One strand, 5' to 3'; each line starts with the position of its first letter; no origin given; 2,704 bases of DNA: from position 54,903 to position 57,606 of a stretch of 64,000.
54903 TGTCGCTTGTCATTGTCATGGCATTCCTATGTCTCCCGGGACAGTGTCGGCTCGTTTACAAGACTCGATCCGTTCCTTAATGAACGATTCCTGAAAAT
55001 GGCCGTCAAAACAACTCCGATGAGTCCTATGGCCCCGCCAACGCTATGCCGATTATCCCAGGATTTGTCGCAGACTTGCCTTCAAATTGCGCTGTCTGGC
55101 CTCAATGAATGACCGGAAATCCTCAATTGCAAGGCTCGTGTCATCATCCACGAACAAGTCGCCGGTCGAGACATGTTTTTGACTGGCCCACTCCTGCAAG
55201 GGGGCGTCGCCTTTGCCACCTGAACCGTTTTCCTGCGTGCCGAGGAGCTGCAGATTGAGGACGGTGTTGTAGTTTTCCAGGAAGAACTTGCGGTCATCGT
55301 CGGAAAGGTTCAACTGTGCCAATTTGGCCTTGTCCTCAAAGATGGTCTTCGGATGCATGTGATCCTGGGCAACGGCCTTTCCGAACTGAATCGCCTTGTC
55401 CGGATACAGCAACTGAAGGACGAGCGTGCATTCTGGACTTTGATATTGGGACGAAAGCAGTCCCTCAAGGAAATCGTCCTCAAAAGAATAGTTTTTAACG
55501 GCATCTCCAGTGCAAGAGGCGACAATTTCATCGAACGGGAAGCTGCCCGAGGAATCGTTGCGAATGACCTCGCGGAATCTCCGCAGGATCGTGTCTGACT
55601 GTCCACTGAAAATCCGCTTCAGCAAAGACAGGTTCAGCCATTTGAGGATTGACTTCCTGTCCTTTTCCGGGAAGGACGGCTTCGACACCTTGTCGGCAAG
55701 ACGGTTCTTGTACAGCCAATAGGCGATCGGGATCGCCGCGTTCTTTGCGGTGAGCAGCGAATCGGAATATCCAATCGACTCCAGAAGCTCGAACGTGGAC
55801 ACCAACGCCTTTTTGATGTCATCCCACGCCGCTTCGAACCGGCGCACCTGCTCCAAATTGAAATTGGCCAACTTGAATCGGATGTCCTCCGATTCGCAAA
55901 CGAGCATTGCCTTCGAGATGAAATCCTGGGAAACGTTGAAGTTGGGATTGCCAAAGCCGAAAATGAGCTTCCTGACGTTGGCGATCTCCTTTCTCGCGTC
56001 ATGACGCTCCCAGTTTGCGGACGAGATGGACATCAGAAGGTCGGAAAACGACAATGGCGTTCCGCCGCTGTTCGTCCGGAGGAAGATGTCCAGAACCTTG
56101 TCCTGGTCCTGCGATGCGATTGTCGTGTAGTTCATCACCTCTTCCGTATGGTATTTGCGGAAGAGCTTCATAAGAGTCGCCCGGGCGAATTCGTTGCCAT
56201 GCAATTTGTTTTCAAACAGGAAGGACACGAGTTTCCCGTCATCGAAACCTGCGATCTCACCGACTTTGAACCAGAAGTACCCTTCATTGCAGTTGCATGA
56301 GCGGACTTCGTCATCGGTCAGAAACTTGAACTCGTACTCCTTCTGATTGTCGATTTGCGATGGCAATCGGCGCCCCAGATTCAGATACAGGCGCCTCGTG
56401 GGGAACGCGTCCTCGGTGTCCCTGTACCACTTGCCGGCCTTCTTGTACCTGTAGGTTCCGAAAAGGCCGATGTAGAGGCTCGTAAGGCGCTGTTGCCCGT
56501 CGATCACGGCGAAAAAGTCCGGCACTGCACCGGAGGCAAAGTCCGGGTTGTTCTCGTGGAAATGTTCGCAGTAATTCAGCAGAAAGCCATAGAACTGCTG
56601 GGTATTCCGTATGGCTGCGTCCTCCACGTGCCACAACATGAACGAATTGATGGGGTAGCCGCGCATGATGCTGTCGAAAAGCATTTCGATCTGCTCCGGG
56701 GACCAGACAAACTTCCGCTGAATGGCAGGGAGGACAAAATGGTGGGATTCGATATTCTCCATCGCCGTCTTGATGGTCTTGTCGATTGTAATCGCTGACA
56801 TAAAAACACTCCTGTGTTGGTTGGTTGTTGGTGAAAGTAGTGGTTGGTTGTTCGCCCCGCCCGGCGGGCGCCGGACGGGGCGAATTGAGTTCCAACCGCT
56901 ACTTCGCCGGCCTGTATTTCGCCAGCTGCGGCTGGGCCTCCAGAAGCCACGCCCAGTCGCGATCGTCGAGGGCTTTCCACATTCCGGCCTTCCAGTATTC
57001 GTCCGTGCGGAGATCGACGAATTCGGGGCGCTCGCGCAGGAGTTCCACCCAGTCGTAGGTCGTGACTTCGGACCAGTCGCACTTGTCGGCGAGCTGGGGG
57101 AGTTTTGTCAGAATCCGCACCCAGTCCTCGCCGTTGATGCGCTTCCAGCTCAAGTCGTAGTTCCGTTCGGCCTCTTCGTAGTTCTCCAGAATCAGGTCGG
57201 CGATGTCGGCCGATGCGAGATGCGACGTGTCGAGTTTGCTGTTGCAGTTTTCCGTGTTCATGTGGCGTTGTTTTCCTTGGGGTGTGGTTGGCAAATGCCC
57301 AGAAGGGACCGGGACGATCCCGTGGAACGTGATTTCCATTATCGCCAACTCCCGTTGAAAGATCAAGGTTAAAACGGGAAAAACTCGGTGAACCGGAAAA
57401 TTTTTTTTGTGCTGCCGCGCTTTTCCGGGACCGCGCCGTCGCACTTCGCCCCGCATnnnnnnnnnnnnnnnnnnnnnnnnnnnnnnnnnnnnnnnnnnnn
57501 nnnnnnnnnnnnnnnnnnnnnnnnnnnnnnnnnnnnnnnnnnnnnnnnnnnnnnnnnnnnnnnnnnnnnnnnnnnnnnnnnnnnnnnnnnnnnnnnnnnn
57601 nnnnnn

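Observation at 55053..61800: AT-richer defense island: GmrSD-like type IV enzyme, W-repeat ORF, decayed AAA ATPase, repeat array, McrBC-like pair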

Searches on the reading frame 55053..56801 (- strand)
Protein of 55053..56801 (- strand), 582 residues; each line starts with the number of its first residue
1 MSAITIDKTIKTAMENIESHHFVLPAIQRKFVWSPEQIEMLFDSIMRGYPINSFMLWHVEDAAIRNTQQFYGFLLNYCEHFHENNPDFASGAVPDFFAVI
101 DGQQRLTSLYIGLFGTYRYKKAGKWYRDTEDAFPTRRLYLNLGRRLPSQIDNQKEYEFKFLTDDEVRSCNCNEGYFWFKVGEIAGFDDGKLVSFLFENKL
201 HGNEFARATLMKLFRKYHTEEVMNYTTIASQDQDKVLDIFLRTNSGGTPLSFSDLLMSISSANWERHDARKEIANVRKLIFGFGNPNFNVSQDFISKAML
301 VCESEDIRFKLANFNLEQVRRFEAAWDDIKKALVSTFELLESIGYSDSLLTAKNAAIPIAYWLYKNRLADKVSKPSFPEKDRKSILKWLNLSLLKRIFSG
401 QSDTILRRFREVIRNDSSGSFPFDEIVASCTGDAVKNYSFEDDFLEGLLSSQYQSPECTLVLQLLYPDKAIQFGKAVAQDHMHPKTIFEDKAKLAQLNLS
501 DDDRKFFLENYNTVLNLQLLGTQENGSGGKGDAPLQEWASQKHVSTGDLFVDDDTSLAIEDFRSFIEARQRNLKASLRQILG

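Call 5: search_protein_families(library=pfam, proteins=[window:55053-56801:-], max_evalue=0.01)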
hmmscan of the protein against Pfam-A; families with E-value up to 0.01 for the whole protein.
window:55053-56801:- (582 aa): 1 family
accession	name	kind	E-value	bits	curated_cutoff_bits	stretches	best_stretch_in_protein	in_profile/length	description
PF03235.19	GmrSD_N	-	1e-31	111.1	33.2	1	13-258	4-196/199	GmrSD restriction endonuclease, N-terminal domain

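Call 6: search_protein_families(library=padloc, proteins=[window:55053-56801:-], max_evalue=0.01)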
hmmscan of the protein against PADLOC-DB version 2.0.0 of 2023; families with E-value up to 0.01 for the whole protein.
window:55053-56801:- (582 aa): 22 families
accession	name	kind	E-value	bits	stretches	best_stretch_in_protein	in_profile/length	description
PDLC04151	HEC-05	-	2.3e-190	632.3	1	5-581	23-593/600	-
PDLC04150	HEC-05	-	1.1e-137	458.4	1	6-581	6-581/583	-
PDLC04152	HEC-05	-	4.2e-72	241.5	1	4-573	3-554/566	-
PDLC04153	HEC-05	-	1.1e-42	144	2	8-170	7-165/621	-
PDLC04709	PDC-M55C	-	6.8e-16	56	1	10-114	17-108/554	-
PDLC02792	SspE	-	1.7e-08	31.3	1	22-111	24-105/771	SspE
PDLC02789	SspE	-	2.3e-08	31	1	21-122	19-111/749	SspE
PDLC02786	SspE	-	2.3e-08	30.8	1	16-110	18-99/766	SspE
PDLC03877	NsnA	-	3.6e-08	31.1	2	6-55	49-100/385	-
PDLC02785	SspE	-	4.9e-08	29.7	1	16-119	15-118/785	SspE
PDLC02693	Orf5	-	1.3e-05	22.4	1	20-113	7-80/543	Orf5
PDLC02695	Orf5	-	2.5e-05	20.8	1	18-111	16-93/601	Orf5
PDLC04157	HEC-06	-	3.2e-05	20.7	1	1-46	1-47/558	-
PDLC04154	HEC-06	-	3.4e-05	20.7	0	97-111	73-87/569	-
PDLC02788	SspE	-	4.3e-05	20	0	222-261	303-342/797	SspE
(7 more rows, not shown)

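Call 12: search_protein_families(library=ncbifam, proteins=[window:55053-56801:-], max_evalue=0.01)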
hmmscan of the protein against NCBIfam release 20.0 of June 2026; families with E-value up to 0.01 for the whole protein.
window:55053-56801:- (582 aa): 0 families

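Call 16: find_encoding_contigs(protein=window:55053-56801:-, flank=10000, max_places=10)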
Protein window:55053-56801:- (582 aa): no gene with exactly this product is on record in the collection.

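Call 22: search_solved_structures(query=window:55053-56801:-, max_evalue=0.01, show_alignments=1)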
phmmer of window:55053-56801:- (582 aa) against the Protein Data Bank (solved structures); distinct sequences matched with E-value up to 0.01: 1.
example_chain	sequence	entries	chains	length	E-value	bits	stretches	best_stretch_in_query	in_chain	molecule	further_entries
7p9k_A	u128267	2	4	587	1.3e-93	317.9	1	9-579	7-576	DUF262 domain-containing protein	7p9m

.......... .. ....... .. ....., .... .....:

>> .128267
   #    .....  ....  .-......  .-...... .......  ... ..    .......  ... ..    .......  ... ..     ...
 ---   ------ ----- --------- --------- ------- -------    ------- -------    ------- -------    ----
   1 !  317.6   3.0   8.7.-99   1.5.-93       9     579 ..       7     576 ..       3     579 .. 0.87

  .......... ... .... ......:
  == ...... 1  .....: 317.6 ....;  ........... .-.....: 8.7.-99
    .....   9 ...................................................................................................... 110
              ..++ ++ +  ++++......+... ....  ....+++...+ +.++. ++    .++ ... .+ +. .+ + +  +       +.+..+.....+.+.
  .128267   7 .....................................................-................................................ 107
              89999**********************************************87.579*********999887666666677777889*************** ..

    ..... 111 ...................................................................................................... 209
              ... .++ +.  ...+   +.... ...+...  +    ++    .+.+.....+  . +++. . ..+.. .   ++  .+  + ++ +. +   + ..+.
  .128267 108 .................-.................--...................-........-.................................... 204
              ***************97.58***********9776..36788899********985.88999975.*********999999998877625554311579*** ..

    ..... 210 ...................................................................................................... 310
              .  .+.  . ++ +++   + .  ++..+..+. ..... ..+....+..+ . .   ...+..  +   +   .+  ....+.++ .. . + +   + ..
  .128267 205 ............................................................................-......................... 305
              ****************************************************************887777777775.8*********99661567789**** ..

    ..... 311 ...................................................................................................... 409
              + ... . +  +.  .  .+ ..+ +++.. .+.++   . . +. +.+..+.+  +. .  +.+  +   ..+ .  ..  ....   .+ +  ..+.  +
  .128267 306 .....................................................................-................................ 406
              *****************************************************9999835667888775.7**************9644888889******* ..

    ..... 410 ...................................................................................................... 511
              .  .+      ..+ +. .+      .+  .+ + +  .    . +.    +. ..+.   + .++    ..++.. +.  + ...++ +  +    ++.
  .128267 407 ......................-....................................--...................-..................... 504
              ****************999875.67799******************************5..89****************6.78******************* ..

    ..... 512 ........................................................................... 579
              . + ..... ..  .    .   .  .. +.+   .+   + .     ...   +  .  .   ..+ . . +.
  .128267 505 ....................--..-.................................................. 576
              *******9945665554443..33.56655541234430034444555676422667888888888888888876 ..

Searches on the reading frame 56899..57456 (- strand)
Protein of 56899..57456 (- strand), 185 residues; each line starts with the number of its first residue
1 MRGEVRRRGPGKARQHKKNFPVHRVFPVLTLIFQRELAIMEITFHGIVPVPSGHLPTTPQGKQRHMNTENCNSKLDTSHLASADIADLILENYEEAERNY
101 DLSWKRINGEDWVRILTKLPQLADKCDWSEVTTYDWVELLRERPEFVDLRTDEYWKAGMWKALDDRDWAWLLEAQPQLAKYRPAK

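Call 5: search_protein_families(library=pfam, proteins=[window:56899-57456:-], max_evalue=0.01)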
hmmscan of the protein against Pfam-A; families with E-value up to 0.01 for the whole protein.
window:56899-57456:- (185 aa): 0 families

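Call 6: search_protein_families(library=padloc, proteins=[window:56899-57456:-], max_evalue=0.01)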
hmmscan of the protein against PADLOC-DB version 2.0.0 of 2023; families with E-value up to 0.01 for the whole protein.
window:56899-57456:- (185 aa): 0 families

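Call 12: search_protein_families(library=ncbifam, proteins=[window:56899-57456:-], max_evalue=0.01)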
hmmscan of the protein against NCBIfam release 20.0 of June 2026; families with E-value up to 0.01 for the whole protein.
window:56899-57456:- (185 aa): 0 families
